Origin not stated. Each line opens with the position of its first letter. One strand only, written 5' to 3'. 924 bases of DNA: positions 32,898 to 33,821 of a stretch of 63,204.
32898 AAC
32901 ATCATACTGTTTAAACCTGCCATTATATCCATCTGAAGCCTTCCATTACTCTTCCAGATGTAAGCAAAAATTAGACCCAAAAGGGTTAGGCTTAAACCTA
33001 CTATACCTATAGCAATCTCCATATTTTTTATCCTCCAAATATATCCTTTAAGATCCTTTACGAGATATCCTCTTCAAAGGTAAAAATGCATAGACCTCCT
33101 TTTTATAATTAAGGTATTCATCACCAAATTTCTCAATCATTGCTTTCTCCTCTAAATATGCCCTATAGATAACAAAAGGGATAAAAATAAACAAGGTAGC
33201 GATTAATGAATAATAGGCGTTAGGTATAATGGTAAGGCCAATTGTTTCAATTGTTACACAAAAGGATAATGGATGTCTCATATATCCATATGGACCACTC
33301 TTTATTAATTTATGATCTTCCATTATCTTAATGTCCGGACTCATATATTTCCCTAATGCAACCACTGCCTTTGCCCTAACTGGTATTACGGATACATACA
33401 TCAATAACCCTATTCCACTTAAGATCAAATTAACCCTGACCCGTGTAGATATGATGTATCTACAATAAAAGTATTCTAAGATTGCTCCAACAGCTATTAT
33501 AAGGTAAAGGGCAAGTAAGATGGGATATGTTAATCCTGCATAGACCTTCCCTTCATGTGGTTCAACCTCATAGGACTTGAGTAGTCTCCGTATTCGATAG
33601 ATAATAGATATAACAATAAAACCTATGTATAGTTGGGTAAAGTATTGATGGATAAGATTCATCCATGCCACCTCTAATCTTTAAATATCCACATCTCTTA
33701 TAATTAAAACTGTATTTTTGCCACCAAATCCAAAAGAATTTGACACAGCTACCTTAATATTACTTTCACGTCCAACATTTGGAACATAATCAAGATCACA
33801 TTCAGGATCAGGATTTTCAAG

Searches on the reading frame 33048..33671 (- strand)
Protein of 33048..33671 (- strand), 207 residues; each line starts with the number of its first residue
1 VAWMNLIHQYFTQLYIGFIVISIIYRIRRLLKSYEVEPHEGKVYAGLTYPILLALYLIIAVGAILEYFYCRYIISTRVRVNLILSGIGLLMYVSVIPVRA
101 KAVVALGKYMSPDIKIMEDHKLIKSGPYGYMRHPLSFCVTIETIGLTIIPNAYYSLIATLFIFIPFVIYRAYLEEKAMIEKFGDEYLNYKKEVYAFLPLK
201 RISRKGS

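Call 3: search_protein_families(library=pfam, proteins=[window:33048-33671:-], max_evalue=0.01)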
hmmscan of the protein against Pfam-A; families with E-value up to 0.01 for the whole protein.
window:33048-33671:- (207 aa): 2 families
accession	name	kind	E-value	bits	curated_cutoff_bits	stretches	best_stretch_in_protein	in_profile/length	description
PF04140.19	ICMT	-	2.7e-13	50.6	24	1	90-180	3-95/95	Isoprenylcysteine carboxyl methyltransferase (ICMT) family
PF04191.18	PEMT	-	1.9e-10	41.5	25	1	87-184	5-104/105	Phospholipid methyltransferase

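Call 4: search_protein_families(library=ncbifam, proteins=[window:33048-33671:-], max_evalue=0.01)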
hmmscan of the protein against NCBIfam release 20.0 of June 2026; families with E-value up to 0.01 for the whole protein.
window:33048-33671:- (207 aa): 3 families
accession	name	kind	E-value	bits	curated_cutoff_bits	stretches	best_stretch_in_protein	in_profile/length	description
NF040696.1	isopcys_mtase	equivalog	4.6e-18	65.8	160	1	54-198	43-188/190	protein-S-isoprenylcysteine O-methyltransferase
NF045656.1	MeththiolMtaseMddA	equivalog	2.6e-05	23.6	270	1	127-198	170-238/238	methanethiol S-methyltransferase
TIGR04571.1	LmtA_Leptospira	exception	4.2e-05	23.4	325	1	124-198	90-164/252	lipid A Kdo2 1-phosphate O-methyltransferase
